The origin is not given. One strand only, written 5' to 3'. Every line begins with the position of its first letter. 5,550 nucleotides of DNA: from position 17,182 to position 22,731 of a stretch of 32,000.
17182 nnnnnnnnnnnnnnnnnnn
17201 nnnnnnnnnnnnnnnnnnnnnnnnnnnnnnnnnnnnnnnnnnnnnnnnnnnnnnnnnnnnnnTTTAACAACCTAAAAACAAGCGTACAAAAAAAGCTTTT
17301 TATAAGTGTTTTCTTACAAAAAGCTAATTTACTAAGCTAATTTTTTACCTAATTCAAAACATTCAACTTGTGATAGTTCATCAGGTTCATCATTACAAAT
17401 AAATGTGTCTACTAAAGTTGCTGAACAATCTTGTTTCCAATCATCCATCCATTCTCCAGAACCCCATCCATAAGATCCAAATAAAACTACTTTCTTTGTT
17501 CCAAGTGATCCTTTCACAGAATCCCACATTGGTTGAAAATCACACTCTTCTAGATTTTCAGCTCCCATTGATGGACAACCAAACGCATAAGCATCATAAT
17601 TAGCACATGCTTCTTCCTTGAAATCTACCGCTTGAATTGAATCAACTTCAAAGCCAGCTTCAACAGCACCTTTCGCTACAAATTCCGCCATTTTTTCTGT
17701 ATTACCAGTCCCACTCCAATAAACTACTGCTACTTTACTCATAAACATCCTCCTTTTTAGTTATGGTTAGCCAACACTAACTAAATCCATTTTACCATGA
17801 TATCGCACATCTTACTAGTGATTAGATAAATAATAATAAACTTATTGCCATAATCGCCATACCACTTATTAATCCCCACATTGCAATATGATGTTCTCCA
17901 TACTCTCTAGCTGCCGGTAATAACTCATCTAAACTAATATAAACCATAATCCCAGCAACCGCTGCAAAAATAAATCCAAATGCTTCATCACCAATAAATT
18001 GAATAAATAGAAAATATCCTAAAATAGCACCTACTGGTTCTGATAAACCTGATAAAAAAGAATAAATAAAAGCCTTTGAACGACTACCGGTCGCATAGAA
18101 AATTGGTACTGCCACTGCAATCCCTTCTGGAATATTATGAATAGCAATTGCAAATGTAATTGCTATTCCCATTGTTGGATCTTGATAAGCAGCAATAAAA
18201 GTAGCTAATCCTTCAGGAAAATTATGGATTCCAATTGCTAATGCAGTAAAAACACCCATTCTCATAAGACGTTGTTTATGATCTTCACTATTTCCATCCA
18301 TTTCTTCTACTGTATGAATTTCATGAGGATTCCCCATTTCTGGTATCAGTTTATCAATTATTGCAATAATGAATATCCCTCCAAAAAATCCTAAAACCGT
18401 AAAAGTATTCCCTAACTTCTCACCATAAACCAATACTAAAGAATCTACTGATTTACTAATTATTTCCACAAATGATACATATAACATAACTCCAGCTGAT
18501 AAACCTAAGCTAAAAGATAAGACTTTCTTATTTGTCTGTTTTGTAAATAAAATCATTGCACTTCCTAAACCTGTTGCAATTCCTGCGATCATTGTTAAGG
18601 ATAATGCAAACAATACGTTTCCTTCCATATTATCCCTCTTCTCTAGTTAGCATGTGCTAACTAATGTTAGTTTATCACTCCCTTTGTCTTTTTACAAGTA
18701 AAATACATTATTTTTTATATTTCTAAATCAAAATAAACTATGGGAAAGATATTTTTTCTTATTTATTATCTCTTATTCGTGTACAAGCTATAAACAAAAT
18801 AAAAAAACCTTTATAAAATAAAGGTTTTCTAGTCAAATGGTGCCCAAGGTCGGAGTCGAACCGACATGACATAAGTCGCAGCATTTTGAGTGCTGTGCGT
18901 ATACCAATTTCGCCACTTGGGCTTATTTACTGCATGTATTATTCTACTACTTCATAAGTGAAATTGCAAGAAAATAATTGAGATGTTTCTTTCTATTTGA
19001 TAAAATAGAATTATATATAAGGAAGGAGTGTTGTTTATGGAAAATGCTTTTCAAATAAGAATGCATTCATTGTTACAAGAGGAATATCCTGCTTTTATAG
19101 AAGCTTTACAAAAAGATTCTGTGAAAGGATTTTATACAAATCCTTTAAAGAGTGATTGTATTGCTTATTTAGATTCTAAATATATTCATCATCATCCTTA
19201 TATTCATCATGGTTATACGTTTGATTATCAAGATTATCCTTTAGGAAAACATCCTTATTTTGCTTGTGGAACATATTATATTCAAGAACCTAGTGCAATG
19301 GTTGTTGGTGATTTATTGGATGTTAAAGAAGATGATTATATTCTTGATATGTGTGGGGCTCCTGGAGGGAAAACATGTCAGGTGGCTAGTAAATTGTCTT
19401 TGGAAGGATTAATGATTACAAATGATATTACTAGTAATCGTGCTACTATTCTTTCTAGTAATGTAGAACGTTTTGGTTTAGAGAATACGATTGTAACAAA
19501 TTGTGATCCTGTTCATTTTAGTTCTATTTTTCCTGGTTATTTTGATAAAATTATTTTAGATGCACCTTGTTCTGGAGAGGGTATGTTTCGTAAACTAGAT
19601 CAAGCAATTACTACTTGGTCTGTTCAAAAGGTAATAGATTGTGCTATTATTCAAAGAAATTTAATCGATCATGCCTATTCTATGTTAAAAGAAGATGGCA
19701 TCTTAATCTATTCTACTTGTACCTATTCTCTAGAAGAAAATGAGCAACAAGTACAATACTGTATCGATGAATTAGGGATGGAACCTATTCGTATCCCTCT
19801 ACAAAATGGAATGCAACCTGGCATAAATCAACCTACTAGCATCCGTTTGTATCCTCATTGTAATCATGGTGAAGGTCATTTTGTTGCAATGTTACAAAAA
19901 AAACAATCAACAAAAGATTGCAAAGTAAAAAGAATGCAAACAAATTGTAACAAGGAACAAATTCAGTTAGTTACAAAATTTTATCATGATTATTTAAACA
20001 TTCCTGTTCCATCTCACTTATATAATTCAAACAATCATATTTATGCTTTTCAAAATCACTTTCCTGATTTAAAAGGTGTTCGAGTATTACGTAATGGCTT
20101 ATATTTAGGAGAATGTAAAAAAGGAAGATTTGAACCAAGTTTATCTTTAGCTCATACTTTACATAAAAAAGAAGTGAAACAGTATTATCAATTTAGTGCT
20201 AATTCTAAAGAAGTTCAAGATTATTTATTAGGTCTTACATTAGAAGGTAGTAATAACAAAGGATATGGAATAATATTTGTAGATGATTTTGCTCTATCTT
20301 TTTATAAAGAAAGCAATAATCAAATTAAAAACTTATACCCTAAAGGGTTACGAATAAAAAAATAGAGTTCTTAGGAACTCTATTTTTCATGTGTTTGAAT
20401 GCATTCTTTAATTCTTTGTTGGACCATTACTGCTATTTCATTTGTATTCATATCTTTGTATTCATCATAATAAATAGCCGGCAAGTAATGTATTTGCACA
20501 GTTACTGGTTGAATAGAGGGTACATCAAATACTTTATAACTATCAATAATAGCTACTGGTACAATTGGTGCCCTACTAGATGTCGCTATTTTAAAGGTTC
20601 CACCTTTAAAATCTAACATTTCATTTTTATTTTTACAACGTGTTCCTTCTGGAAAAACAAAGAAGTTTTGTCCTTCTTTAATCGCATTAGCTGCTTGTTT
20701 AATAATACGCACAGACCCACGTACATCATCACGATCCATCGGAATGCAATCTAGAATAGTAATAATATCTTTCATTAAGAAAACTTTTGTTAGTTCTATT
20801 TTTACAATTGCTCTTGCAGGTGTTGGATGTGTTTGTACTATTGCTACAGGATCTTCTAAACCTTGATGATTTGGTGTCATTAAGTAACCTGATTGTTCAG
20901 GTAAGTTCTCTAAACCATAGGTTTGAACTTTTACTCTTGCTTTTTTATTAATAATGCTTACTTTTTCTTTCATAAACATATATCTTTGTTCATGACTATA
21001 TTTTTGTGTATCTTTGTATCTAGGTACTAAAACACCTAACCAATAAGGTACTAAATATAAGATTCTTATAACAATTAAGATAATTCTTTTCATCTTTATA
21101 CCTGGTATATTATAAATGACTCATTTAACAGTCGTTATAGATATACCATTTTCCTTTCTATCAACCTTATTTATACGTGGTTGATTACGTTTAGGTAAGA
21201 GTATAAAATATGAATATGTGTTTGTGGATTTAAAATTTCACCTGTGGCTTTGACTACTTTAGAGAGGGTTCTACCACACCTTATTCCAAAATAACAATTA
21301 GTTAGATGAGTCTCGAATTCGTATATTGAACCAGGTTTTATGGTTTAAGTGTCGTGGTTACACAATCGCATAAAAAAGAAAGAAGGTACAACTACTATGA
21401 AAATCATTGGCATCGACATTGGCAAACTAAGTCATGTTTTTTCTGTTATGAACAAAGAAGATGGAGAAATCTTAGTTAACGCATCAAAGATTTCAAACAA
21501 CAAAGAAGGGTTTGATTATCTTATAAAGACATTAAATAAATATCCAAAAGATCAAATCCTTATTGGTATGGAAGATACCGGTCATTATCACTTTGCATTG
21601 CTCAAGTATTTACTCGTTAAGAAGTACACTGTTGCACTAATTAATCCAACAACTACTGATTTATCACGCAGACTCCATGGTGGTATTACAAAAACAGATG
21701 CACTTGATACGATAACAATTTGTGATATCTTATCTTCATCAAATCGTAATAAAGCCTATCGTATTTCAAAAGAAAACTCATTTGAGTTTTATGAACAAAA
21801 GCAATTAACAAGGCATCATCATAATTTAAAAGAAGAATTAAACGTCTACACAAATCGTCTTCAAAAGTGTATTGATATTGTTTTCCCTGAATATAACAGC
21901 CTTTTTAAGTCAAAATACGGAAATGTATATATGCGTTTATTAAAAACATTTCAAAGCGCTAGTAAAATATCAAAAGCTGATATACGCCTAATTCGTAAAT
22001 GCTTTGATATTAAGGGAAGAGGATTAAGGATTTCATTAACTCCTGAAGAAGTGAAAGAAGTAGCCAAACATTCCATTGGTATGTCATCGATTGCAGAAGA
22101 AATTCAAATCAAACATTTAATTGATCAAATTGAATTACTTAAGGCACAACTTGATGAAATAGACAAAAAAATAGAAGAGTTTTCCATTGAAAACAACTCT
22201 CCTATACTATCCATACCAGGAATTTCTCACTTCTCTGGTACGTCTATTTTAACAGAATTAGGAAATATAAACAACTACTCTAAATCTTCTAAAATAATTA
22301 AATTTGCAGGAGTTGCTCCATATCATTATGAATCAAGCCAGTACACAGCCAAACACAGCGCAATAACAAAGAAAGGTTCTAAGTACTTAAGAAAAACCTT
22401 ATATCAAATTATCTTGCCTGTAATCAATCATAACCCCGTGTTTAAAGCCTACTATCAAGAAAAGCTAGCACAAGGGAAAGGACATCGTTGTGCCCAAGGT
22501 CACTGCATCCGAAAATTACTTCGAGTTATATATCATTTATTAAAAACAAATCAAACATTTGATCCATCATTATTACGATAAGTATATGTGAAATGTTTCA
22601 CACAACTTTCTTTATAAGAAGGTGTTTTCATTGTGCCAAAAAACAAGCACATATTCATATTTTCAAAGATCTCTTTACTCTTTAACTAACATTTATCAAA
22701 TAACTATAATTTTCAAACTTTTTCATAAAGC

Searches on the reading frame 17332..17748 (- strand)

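Call 20: search_protein_families(library=pfam, proteins=[window:17332-17748:-], max_evalue=0.0001)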
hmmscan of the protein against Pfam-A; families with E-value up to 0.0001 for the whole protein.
window:17332-17748:- (138 aa): 2 families
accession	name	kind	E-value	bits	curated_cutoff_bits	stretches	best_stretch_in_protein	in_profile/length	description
PF00258.30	Flavodoxin_1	-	3.7e-13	50.3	25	1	8-116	1-121/143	Flavodoxin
PF12641.12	Flavodoxin_3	-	2.6e-05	24.6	27.5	1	7-109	1-94/160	Flavodoxin domain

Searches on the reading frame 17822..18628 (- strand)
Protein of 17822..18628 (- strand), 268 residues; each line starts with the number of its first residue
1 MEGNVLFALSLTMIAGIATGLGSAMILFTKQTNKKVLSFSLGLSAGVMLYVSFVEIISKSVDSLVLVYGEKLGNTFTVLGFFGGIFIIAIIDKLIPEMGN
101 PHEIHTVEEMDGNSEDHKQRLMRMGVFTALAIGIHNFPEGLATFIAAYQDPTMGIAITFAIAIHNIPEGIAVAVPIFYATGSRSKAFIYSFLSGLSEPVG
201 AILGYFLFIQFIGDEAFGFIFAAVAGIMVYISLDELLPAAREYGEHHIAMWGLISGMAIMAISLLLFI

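Call 21: search_protein_families(library=pfam, proteins=[window:17822-18628:-], max_evalue=0.0001)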
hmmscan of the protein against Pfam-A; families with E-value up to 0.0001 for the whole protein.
window:17822-18628:- (268 aa): 1 family
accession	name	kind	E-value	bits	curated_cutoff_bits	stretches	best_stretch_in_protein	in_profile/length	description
PF02535.28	Zip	-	1.9e-37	129.7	35.1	2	100-262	155-321/323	ZIP Zinc transporter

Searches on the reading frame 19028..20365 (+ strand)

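Call 21: search_protein_families(library=pfam, proteins=[window:19028-20365:+], max_evalue=0.0001)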
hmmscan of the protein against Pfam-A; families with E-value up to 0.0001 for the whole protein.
window:19028-20365:+ (445 aa): 4 families
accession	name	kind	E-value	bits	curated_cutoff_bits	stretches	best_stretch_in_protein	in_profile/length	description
PF01189.24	Methyltr_RsmB-F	-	2.5e-45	155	27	1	96-290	3-199/199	16S rRNA methyltransferase RsmB/F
PF17126.11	RsmF_methylt_CI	-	9.8e-19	67.6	27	1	318-378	2-61/61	RsmF rRNA methyltransferase first C-terminal domain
PF17125.10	Methyltr_RsmF_N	-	5.8e-16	59.1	34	1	6-88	3-86/86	N-terminal domain of 16S rRNA methyltransferase RsmF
PF13636.12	Methyltranf_PUA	-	9.7e-11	42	27.6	1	397-443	2-49/49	RNA-binding PUA-like domain of methyltransferase RsmF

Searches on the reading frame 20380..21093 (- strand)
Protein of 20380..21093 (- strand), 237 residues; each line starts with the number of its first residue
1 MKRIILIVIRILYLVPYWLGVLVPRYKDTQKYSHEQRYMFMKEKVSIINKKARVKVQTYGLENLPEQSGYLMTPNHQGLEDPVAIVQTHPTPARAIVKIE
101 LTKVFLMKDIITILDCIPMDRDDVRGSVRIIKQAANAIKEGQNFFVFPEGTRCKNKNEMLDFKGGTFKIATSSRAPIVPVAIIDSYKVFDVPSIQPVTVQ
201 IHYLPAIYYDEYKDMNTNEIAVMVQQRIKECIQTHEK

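Call 21: search_protein_families(library=pfam, proteins=[window:20380-21093:-], max_evalue=0.0001)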
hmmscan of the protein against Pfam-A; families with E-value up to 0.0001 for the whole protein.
window:20380-21093:- (237 aa): 1 family
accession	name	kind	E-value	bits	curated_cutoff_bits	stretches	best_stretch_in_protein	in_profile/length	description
PF01553.26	Acyltransferase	-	8.2e-25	87.6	23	1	55-182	1-131/132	Acyltransferase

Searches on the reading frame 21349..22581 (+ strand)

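Call 21: search_protein_families(library=pfam, proteins=[window:21349-22581:+], max_evalue=0.0001)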
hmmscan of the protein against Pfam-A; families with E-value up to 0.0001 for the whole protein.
window:21349-22581:+ (410 aa): 2 families
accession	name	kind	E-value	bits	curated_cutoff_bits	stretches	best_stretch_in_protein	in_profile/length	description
PF01548.23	DEDD_Tnp_IS110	-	2e-34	119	29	1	20-180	1-155/155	Transposase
PF02371.22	Transposase_20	-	5.5e-20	72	21.3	1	286-370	4-87/87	Transposase IS116/IS110/IS902 family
